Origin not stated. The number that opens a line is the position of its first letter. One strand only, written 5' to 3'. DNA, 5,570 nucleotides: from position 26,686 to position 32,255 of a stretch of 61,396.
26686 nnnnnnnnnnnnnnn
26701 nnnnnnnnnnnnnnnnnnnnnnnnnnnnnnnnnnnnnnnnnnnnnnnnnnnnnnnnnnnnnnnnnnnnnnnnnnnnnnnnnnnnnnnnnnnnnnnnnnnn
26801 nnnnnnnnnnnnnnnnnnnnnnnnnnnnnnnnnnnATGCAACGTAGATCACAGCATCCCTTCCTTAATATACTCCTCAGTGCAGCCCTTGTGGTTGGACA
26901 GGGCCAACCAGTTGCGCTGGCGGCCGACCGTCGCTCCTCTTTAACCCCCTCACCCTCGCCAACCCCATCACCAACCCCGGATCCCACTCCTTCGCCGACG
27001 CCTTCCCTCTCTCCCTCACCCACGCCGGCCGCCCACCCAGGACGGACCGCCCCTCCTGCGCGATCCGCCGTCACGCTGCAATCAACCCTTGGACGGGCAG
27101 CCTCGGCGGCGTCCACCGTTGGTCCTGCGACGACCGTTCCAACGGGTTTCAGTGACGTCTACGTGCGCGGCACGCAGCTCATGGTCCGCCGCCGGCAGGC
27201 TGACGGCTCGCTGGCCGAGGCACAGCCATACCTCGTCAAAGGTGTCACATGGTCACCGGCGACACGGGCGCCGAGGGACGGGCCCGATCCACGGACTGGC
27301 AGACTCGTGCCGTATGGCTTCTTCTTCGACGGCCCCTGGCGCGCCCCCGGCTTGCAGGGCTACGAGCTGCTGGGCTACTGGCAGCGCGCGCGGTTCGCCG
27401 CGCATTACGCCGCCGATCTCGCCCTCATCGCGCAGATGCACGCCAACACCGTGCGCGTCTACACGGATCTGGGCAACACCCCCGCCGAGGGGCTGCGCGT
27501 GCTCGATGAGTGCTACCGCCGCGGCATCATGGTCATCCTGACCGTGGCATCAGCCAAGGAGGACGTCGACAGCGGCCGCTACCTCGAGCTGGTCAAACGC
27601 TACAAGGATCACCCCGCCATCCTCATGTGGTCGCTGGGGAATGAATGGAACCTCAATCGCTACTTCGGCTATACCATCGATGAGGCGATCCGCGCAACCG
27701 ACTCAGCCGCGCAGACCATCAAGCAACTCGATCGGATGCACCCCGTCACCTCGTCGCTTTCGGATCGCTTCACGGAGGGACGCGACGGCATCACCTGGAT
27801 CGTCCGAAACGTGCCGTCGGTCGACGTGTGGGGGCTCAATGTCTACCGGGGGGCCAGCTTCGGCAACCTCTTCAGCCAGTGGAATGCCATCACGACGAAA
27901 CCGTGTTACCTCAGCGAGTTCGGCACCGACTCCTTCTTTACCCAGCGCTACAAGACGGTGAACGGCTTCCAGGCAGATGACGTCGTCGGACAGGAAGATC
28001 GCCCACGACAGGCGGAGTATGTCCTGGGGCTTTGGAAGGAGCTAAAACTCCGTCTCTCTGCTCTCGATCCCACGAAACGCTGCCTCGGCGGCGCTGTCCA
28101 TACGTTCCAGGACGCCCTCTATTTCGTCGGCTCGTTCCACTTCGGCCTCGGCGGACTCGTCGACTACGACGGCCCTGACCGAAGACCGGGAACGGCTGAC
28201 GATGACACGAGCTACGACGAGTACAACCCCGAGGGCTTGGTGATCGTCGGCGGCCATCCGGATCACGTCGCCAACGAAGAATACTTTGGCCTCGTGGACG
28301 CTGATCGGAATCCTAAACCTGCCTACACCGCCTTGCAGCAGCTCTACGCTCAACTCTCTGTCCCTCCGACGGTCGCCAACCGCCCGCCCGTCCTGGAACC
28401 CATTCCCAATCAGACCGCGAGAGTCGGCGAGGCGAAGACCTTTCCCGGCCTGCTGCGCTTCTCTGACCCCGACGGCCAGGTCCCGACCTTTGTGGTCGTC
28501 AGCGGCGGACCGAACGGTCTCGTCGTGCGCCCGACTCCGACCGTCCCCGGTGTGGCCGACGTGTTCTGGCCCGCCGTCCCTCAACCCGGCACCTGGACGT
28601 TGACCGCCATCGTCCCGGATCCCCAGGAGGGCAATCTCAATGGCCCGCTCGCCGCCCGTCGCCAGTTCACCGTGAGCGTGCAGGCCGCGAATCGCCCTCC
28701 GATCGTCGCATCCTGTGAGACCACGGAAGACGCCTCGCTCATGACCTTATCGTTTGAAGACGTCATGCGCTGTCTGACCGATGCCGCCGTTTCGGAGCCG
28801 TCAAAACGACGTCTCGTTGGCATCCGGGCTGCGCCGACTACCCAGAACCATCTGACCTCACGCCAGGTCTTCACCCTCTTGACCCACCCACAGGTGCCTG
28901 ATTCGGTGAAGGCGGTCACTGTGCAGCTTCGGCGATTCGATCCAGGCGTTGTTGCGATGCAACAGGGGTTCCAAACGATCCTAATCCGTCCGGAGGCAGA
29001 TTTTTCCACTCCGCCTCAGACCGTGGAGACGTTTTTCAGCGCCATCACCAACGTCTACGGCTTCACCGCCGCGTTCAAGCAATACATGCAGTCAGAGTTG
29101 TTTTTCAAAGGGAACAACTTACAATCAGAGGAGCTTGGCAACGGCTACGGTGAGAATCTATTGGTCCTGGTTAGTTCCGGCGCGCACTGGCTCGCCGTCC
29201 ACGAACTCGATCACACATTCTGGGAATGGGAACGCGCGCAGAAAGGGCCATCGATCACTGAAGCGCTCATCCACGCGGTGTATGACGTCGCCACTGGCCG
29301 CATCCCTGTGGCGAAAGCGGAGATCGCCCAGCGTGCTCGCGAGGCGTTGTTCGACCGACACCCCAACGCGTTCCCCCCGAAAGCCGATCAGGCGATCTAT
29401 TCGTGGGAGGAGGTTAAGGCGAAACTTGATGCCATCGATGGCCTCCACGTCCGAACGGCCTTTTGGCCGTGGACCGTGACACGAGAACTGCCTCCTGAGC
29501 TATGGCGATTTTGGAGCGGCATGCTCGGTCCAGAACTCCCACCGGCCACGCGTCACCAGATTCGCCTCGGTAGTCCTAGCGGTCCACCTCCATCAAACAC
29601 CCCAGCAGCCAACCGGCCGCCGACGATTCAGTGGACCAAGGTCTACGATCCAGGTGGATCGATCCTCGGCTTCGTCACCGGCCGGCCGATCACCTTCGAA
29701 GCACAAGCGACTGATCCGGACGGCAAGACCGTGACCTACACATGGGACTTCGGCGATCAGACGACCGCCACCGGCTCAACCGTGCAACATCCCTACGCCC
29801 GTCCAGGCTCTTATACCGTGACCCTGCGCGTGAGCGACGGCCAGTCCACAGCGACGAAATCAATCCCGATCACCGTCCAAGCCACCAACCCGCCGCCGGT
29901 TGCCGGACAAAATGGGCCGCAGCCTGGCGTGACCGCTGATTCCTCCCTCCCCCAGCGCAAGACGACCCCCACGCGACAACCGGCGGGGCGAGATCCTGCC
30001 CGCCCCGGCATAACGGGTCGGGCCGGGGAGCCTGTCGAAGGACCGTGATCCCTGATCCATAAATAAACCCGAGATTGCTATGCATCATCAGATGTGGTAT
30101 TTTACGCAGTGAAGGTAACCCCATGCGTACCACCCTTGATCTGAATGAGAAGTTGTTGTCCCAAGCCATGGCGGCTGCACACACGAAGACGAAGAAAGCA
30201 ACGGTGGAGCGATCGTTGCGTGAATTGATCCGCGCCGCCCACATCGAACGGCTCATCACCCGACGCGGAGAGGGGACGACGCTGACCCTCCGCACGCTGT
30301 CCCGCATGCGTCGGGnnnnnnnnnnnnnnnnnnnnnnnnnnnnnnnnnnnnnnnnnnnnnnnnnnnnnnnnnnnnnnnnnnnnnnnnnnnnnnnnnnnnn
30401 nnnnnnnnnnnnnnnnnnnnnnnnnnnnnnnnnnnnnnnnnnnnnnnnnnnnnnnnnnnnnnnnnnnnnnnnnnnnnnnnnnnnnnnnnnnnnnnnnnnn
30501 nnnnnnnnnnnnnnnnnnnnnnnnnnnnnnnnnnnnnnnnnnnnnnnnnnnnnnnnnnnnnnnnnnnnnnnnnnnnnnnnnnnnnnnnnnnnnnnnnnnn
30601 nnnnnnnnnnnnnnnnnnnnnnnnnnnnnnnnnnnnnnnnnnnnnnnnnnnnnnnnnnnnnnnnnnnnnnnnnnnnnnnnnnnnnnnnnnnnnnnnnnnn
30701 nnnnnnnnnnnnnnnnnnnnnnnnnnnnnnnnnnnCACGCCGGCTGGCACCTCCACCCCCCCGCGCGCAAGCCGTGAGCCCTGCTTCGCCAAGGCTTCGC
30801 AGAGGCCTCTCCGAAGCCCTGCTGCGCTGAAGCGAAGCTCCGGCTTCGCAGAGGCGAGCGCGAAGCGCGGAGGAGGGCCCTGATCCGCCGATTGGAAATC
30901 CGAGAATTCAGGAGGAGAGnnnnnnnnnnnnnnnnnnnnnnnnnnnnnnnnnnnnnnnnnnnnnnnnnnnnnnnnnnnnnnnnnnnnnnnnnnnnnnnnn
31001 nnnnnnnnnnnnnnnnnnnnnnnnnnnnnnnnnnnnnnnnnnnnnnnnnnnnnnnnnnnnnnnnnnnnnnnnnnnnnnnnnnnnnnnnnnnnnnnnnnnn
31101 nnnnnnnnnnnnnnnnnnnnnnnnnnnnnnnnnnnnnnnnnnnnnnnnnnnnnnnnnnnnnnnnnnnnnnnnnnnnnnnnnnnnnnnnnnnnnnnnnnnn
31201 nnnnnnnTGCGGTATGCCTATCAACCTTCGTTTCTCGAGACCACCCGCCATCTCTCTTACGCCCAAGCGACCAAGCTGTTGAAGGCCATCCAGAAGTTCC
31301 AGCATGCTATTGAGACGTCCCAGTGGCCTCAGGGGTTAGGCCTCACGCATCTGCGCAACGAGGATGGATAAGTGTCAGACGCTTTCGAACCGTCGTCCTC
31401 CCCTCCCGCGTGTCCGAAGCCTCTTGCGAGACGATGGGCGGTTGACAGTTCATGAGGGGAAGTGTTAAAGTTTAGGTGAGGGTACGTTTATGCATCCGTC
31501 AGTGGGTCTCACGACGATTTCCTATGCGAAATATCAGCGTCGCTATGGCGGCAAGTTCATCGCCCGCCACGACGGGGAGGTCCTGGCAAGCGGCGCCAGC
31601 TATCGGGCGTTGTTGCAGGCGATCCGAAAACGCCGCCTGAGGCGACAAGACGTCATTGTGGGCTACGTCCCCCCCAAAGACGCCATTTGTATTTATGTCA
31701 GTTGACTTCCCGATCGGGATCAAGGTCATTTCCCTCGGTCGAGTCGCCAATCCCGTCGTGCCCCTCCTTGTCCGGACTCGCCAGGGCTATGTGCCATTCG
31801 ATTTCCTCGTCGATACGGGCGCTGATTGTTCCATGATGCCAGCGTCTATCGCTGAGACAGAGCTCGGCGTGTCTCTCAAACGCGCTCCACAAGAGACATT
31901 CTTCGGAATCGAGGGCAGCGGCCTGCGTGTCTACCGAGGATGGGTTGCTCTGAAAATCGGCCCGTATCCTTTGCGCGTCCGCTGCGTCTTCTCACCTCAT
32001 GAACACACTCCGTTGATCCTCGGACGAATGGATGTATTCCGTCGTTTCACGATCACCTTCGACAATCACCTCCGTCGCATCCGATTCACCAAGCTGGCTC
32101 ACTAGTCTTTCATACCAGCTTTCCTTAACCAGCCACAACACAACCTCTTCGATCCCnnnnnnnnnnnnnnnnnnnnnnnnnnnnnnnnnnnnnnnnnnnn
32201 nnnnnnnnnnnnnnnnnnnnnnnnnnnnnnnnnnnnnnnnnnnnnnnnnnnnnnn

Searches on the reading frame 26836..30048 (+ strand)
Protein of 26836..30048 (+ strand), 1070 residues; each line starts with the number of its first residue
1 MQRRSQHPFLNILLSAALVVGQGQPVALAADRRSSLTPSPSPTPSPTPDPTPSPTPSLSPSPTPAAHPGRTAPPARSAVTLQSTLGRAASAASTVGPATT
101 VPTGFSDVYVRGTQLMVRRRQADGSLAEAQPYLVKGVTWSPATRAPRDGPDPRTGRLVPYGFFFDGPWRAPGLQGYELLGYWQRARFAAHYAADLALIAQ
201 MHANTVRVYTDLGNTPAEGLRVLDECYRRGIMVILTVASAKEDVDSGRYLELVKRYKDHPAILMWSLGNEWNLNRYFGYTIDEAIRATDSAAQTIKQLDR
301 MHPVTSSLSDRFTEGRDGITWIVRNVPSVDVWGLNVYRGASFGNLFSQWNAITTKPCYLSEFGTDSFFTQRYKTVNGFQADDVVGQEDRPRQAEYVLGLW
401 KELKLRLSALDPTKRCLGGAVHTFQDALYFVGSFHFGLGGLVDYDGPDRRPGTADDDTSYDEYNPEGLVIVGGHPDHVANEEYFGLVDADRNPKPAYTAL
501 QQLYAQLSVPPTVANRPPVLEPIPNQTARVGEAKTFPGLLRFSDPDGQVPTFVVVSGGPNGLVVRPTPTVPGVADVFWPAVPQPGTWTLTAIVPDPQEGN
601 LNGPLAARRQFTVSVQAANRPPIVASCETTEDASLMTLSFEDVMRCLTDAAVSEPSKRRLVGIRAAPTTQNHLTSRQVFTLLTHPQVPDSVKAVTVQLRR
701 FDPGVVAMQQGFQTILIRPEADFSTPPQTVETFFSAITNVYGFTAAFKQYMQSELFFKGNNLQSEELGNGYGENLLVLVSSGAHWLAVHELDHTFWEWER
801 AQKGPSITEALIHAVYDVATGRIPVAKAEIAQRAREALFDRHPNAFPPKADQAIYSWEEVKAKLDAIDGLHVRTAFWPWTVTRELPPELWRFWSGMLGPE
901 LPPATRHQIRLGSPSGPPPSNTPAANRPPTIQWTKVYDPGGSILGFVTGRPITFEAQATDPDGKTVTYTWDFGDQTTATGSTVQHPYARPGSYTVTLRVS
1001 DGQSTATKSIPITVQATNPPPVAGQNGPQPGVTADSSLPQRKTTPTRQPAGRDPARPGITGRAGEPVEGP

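Call 10: search_protein_families(library=pfam, proteins=[window:26836-30048:+])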
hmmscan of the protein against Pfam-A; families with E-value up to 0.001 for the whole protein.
window:26836-30048:+ (1070 aa): 5 families
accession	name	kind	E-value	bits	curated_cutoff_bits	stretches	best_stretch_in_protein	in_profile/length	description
PF18911.6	PKD_4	-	2.1e-19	69.8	27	1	948-1014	16-83/85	PKD domain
PF00801.26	PKD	-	5.5e-19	68.4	23.5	1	945-1014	10-80/80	PKD domain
PF02836.23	Glyco_hydro_2_C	-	3.2e-10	40.1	21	1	236-366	101-214/302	Glycosyl hydrolases family 2, TIM barrel domain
PF17963.7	Big_9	-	8.1e-06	27.1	23.6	0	948-1013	15-89/89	Bacterial Ig domain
PF17803.7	Cadherin_4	-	0.00097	20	25.1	0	506-563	2-61/71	Bacterial cadherin-like domain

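Call 11: find_homologous_proteins(query=window:26836-30048:+, max_evalue=1e-20)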
Query window:26836-30048:+ (1070 aa): 118 proteins with E <= 1e-20 among 8000 candidates.
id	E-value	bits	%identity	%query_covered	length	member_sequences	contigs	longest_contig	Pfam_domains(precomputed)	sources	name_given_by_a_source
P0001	0.0e+0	2478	100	100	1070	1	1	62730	PF00801.27,PF17963.8,PF02836.24,PF18911.7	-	-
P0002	5.6e-219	748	64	49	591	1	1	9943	PF02836.24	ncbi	-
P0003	1.3e-146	509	56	39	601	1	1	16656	PF02018.24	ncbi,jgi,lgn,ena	-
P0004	1.8e-144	501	55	40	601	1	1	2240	PF02018.24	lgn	-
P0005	2.5e-140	488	55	38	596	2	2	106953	PF02836.24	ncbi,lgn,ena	-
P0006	2.7e-135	471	55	38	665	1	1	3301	PF00404.25,PF02836.24,PF18884.6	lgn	-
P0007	3.4e-132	461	55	38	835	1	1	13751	-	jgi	-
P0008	5.4e-132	460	52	38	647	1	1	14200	PF02836.24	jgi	jgi:hypothetical protein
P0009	2.5e-128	448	46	48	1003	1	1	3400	PF22352.3,PF05345.19,PF02836.24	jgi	-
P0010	9.6e-127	443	54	24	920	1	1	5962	PF22352.3,PF00801.27,PF02836.24,PF18911.7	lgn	-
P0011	1.0e-126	443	50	39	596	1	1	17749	-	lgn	-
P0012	2.6e-126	441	54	24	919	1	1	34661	PF22352.3,PF00801.27,PF02836.24,PF18911.7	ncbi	ncbi:MAG: glycoside hydrolase family 2 TIM barrel-domain containing protein [Candidatus Omnitrophota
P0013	1.7e-123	432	49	39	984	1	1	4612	PF00801.27,PF17963.8,PF17892.8,PF17803.8,PF05345.19,PF02836.24,PF00041.28,PF18911.7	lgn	-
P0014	2.3e-121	425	46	42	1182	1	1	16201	PF15418.13,PF17751.8,PF16561.12,PF16562.12,PF03443.21,PF00041.28,PF19077.7,PF17808.8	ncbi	-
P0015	4.1e-121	424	52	38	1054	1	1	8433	PF22352.3,PF00801.27,PF02836.24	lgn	-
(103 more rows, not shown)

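Call 12: find_encoding_contigs(protein=P0002, flank=3000, max_places=3)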
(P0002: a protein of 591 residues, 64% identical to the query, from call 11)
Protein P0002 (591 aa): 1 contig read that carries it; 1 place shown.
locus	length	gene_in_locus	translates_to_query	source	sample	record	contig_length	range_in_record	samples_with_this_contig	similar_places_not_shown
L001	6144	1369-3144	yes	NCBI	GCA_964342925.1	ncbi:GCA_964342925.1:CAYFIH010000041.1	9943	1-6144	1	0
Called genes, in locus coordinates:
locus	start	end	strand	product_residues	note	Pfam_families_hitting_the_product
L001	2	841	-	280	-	?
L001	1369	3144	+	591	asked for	PF02836:Glyco_hydro_2_C (weak)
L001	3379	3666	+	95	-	-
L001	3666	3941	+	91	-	-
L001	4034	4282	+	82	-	-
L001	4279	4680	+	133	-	PF01850:PIN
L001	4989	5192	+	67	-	PF00313:CSD, PF08206:OB_RNB (weak)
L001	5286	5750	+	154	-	-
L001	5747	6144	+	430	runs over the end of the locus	PF05090:HTTM, PF04134:DCC1-like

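Call 13: find_encoding_contigs(protein=P0005, flank=3000, max_places=3)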
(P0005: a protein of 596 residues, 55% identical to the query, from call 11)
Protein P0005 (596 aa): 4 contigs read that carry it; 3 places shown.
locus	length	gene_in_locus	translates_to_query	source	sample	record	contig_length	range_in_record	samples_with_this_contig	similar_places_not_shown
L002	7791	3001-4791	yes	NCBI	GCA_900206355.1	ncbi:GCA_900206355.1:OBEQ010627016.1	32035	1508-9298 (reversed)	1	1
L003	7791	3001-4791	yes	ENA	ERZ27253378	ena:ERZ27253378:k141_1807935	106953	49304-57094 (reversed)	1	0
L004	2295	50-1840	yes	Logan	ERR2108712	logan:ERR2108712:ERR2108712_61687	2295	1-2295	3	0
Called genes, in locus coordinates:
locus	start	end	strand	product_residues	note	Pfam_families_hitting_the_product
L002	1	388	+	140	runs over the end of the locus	PF01029:NusB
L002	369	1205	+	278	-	PF02811:PHP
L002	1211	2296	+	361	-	PF00383:dCMP_cyt_deam_1, PF14437:MafB19-deam, PF01872:RibD_C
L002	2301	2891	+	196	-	PF00677:Lum_binding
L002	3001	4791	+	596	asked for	PF02836:Glyco_hydro_2_C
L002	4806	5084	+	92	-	PF00708:Acylphosphatase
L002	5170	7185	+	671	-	PF22745:Nlig-Ia, PF01653:DNA_ligase_aden, PF03120:OB_DNA_ligase, PF03119:DNA_ligase_ZBD, PF14520:HHH_5 (weak), PF12826:HHH_2, PF14520:HHH_5 (weak), PF00533:BRCT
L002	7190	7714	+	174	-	-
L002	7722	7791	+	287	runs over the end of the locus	PF02899:Phage_int_SAM_1, PF13495:Phage_int_SAM_4, PF00589:Phage_integrase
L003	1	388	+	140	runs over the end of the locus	PF01029:NusB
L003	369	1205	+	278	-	PF02811:PHP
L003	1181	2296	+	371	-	PF00383:dCMP_cyt_deam_1, PF14437:MafB19-deam, PF01872:RibD_C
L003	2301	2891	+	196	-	PF00677:Lum_binding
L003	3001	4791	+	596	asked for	PF02836:Glyco_hydro_2_C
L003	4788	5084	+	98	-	PF00708:Acylphosphatase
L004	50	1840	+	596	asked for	PF02836:Glyco_hydro_2_C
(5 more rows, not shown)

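Call 14: find_encoding_contigs(protein=P0003, flank=3000, max_places=3)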
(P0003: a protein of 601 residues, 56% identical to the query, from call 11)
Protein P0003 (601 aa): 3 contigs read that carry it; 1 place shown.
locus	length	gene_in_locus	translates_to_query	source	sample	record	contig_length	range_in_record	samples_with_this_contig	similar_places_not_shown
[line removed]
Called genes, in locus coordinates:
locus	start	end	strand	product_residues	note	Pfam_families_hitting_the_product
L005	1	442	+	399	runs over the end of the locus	-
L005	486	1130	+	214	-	PF00753:Lactamase_B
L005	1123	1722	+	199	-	PF08819:DUF1802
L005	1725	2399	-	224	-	-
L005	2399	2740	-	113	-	-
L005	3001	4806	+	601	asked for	PF02018:CBM_4_9 (weak)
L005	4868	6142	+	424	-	-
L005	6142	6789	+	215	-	-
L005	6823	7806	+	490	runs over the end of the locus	PF01839:FG-GAP (faint), PF13517:FG-GAP_3 (weak)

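Call 18: find_encoding_contigs(protein=window:26836-30048:+, flank=1500, max_places=6)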
Protein window:26836-30048:+ (1070 aa): 1 contig read that carries it; 1 place shown.
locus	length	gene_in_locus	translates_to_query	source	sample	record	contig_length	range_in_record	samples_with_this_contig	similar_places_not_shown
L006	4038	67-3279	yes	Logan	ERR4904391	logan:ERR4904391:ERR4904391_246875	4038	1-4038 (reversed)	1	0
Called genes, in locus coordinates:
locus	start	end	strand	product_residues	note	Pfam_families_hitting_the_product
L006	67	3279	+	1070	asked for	PF02836:Glyco_hydro_2_C, PF17963:Big_9 (faint), PF00801:PKD, PF18911:PKD_4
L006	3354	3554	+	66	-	PF09957:VapB_antitoxin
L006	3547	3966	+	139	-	PF01850:PIN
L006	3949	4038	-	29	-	?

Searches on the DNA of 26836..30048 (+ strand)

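Call 15: search_rna_families(sources=[L001, L002, L005], threshold=evalue, max_evalue=0.1, show_alignments=3)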
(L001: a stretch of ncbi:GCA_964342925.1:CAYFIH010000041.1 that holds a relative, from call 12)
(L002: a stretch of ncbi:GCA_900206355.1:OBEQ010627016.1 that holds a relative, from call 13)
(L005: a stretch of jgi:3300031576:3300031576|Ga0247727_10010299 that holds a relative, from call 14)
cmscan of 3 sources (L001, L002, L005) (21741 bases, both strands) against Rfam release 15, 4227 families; matches with E-value up to 0.1: 4.
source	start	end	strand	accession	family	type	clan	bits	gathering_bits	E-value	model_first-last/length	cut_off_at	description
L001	955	1028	+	RF03167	c-di-GMP-I-GGC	Cis-reg; riboswitch;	CL00126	71.5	59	2e-15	1-80/80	no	c-di-GMP-I-GGC riboswitch aptamer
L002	2908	2981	+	RF00005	tRNA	Gene; tRNA;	CL00001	70.4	29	8.4e-14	1-71/71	no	tRNA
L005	2855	2933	+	RF03167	c-di-GMP-I-GGC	Cis-reg; riboswitch;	CL00126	62.4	59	8.1e-13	1-80/80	no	c-di-GMP-I-GGC riboswitch aptamer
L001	4821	5240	+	RF01766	cspA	Cis-reg; thermoregulator;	-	33.8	78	1.8e-05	1-428/428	no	cspA thermoregulator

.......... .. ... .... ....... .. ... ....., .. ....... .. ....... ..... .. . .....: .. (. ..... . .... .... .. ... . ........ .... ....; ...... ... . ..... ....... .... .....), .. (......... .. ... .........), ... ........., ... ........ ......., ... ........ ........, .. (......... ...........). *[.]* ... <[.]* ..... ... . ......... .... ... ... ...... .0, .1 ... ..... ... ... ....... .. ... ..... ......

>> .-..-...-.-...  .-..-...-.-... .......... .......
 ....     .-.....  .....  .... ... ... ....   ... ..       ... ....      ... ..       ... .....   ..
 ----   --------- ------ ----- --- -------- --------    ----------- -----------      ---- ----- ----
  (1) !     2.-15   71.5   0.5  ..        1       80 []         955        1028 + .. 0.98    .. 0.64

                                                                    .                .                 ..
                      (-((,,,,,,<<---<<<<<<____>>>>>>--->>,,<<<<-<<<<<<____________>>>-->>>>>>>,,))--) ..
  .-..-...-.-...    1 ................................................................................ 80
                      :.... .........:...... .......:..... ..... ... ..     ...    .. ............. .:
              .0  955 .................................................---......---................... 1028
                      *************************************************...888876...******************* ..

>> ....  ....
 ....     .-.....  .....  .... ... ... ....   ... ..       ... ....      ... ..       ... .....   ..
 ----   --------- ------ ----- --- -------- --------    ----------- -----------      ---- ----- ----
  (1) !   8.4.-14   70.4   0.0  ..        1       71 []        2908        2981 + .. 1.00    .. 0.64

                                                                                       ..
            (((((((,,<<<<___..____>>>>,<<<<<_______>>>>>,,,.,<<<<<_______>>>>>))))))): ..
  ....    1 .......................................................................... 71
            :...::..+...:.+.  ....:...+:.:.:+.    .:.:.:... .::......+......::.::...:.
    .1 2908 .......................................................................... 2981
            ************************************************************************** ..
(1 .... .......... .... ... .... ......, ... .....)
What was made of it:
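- Checked: A syntenic ortholog has a canonical aptamer at the same position (RF03167, 71.5 bits, call 15).
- L005, upstream of another homolog, also has a canonical aptamer (62.4 bits, call 15).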

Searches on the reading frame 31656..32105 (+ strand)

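Call 66: search_protein_families(library=pfam, proteins=[window:31656-32105:+], max_evalue=0.00001)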
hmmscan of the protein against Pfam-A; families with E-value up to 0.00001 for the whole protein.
window:31656-32105:+ (149 aa): 2 families
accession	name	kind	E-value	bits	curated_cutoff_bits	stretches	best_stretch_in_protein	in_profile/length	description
PF13975.11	gag-asp_proteas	-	2.3e-07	31.8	28.2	1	46-129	8-91/92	gag-polyprotein putative aspartyl protease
PF13650.11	Asp_protease_2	-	3e-06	28.3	24.3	1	44-124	7-88/90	Aspartyl protease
